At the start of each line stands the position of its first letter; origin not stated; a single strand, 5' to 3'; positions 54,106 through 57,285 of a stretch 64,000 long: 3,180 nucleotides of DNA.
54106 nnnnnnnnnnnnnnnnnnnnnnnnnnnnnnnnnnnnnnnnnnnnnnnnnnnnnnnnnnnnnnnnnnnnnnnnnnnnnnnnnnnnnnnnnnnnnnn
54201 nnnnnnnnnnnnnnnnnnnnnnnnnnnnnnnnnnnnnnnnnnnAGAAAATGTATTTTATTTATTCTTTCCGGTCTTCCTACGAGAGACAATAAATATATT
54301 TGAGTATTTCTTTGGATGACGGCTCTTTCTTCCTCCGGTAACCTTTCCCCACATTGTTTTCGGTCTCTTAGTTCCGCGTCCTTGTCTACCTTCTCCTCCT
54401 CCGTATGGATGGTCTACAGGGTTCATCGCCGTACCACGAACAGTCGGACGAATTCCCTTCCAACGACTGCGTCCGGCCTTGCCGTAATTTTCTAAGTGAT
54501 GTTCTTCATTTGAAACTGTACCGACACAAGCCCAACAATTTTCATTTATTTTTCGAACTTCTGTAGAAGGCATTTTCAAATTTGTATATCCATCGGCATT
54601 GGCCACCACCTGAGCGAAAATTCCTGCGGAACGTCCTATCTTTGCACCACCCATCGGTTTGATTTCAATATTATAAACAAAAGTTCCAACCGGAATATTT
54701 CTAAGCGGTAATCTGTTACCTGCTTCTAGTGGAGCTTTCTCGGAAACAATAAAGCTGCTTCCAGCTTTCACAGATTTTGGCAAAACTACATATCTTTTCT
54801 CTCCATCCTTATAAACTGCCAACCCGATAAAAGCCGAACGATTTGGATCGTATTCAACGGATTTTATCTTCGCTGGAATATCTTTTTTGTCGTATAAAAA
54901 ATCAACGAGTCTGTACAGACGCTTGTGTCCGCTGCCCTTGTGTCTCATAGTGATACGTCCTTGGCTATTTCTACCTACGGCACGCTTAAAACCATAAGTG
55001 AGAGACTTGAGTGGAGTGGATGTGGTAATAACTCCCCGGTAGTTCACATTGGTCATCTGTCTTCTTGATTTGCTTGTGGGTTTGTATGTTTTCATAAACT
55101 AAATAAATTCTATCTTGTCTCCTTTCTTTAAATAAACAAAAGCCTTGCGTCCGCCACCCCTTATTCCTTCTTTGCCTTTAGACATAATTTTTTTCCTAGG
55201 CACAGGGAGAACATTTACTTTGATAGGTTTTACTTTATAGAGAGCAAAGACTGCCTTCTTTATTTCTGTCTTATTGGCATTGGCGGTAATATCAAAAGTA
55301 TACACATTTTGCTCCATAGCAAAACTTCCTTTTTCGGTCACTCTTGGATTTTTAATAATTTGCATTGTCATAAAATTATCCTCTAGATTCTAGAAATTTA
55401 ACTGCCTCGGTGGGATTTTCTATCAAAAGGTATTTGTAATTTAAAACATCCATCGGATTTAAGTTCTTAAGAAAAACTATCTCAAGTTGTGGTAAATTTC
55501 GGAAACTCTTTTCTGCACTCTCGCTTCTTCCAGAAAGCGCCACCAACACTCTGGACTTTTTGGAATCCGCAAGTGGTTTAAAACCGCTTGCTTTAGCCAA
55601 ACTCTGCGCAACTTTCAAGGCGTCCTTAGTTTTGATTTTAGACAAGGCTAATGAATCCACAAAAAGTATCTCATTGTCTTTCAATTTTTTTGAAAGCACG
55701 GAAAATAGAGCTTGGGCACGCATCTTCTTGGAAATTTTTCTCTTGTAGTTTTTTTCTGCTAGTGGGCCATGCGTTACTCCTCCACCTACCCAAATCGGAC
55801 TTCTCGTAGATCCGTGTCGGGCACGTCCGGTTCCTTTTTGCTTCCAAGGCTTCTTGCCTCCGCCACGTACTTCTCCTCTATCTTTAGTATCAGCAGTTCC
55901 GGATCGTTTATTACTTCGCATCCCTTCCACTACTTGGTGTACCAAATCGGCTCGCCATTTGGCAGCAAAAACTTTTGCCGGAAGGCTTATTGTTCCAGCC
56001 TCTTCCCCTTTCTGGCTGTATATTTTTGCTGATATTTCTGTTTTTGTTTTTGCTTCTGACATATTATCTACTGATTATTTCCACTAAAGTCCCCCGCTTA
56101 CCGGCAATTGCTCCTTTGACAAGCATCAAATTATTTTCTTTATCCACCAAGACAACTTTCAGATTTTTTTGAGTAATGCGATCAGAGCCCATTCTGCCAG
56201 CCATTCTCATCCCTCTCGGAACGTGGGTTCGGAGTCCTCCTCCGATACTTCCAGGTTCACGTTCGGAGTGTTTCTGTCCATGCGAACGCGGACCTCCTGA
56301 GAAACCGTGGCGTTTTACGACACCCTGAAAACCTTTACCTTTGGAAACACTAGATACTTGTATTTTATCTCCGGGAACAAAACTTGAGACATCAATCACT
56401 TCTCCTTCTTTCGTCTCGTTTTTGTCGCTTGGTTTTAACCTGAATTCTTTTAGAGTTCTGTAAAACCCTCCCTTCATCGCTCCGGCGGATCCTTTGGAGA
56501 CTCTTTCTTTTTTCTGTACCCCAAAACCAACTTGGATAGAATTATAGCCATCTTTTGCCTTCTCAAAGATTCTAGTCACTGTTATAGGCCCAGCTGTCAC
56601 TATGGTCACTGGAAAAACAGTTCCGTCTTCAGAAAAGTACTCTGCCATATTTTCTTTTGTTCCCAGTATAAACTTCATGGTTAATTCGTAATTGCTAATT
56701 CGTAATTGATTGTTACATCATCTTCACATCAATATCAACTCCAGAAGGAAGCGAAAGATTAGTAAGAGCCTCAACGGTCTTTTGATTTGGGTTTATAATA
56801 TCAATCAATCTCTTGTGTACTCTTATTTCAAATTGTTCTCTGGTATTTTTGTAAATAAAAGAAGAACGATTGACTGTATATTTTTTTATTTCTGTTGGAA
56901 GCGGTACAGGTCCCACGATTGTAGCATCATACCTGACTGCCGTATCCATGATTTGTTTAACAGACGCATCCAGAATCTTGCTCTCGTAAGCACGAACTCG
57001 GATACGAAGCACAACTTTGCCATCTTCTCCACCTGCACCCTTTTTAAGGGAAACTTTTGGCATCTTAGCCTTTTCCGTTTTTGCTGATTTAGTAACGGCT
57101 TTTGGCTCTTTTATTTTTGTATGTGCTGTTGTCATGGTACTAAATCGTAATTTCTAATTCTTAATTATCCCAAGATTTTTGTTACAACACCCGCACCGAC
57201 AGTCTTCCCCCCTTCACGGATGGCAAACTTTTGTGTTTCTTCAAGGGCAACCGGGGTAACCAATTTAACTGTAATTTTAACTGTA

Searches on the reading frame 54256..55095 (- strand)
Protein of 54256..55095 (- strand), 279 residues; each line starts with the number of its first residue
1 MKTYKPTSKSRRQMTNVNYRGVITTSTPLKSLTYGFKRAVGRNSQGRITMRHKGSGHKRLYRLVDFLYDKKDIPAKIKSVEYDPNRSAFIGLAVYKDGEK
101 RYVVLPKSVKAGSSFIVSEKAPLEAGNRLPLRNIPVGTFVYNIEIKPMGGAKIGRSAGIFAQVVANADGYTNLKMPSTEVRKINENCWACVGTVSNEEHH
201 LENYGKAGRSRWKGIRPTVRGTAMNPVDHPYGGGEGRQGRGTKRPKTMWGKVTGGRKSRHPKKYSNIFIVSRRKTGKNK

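Call 10: find_related_loci(query=window:54256-55095:-, collection=genome_contigs, flank=10000)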
Query window:54256-55095:- (279 aa) in genome_contigs; peptide patterns used: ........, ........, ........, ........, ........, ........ (x = any residue, [..] = any of these).
600 stretches matched a pattern (row limit reached: there are more); 591 encode a relative of the query (tblastn E <= 1e-3); the best 80 are kept; 80 distinct loci.
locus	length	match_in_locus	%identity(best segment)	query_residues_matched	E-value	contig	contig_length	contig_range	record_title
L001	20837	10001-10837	95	1-279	1e-169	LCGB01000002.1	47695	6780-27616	MAG: Candidatus Nomurabacteria bacterium GW2011_GWB1_43_19 UV85_C0002, whole genome shotgun sequence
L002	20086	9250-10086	93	1-279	7e-169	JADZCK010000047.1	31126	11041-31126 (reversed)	MAG: Candidatus Nomurabacteria bacterium isolate SJ72 c_000001566380, whole genome shotgun sequence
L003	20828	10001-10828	91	1-276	9e-164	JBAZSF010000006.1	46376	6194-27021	MAG: Candidatus Paceibacterota bacterium isolate SO_2017_GW1_167 NODE_3811_length_46376_cov_3.037168_OW334_2017, whole g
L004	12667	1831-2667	90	1-279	6e-163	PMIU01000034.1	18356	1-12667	MAG: Candidatus Nomurabacteria bacterium isolate fen_1327 73.20120600_E3D.179_contig_19448, whole genome shotgun sequenc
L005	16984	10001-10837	90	1-279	1e-162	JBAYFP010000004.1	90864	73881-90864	MAG: Candidatus Paceibacterota bacterium isolate SO_2016_GW1_104 scaffold00566_OW334_2016, whole genome shotgun sequence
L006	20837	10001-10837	89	1-279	1e-160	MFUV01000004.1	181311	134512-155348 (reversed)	MAG: Candidatus Nomurabacteria bacterium RIFCSPLOWO2_01_FULL_39_18 rifcsplowo2_01_scaffold_279, whole genome shotgun seq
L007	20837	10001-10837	88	1-279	3e-160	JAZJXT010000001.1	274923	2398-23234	MAG: Patescibacteria group bacterium isolate ADI_H1L2_2_122_18_3-bin036_1 ADIH1L22_B036_1_000000000001, whole genome sho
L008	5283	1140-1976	87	1-279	6e-161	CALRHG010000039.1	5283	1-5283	MAG: Candidatus Nomurabacteria bacterium isolate MaH-09apr19-135 genome assembly, contig: MaH-09apr19-C37613, whole geno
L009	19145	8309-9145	86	1-279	9e-159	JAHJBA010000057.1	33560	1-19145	MAG: Patescibacteria group bacterium isolate Modern_marine.mb.233 Modern_marine.mb.233_k141_2436427, whole genome shotgu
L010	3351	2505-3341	86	1-279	4e-163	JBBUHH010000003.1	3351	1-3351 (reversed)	MAG: Patescibacteria group bacterium isolate H52-bin032_1 H52_bin032_1_000000000003, whole genome shotgun sequence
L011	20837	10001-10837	86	1-279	2e-155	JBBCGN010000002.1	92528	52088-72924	MAG: bacterium isolate CoA_maxb_bin.114 s11345.ctg011367l, whole genome shotgun sequence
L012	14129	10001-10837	84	1-279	7e-155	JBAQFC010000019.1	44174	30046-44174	MAG: Minisyncoccia bacterium isolate MFD12003_ilm_asm_bin59 k127_146016, whole genome shotgun sequence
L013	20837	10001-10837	84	1-279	8e-155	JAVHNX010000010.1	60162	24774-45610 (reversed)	MAG: Candidatus Paceibacterota bacterium isolate WB02no17_34_18 NODE_134_length_60162_cov_11.429467, whole genome shotgu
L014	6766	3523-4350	87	1-276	7e-154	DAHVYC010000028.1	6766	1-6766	MAG TPA_asm: Candidatus Nomurabacteria bacterium isolate clean777 NODE_28_length_6766_cov_5.006578, whole genome shotgun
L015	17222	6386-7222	84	1-279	2e-152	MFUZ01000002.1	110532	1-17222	MAG: Candidatus Nomurabacteria bacterium RIFCSPLOWO2_01_FULL_41_18 rifcsplowo2_01_scaffold_104, whole genome shotgun seq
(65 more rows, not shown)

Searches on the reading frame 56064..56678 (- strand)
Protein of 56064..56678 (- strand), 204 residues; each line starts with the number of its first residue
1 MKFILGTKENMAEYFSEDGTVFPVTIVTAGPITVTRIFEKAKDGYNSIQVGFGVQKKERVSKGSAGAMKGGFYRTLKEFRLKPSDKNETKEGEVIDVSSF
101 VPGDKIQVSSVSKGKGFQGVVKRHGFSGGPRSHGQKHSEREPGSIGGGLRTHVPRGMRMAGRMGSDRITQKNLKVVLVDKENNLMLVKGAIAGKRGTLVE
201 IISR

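Call 21: find_encoding_contigs(protein=window:56064-56678:-, flank=10000, max_places=10)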
Protein window:56064-56678:- (204 aa): 1 contig read that carries it; 1 place shown.
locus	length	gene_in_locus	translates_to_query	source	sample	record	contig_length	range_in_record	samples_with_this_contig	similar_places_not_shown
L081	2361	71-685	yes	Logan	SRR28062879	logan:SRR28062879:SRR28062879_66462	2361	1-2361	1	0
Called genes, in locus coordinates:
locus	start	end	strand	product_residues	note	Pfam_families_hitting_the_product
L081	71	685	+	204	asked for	PF00297:Ribosomal_L3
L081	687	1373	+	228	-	PF00573:Ribosomal_L4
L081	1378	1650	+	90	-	PF00276:Ribosomal_L23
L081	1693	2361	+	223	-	?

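Call 57: search_protein_families(library=pfam, proteins=[window:56064-56678:-], max_evalue=0.00001)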
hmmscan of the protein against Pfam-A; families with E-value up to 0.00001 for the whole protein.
window:56064-56678:- (204 aa): 1 family
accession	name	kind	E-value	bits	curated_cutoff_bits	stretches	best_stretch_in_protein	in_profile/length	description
PF00297.29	Ribosomal_L3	-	1.1e-14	54.7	22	1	98-182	210-292/369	Ribosomal protein L3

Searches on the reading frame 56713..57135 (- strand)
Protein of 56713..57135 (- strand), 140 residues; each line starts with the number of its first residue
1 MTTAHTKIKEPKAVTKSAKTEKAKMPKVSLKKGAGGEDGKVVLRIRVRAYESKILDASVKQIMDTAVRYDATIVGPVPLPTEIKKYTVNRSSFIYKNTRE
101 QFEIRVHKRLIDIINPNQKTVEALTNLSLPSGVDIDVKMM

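Call 57: search_protein_families(library=pfam, proteins=[window:56713-57135:-], max_evalue=0.00001)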
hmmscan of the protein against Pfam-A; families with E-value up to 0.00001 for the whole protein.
window:56713-57135:- (140 aa): 1 family
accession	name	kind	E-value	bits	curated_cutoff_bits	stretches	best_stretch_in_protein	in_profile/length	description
PF00338.27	Ribosomal_S10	-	3.5e-31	107.8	21.2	1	44-138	1-98/98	Ribosomal protein S10p/S20e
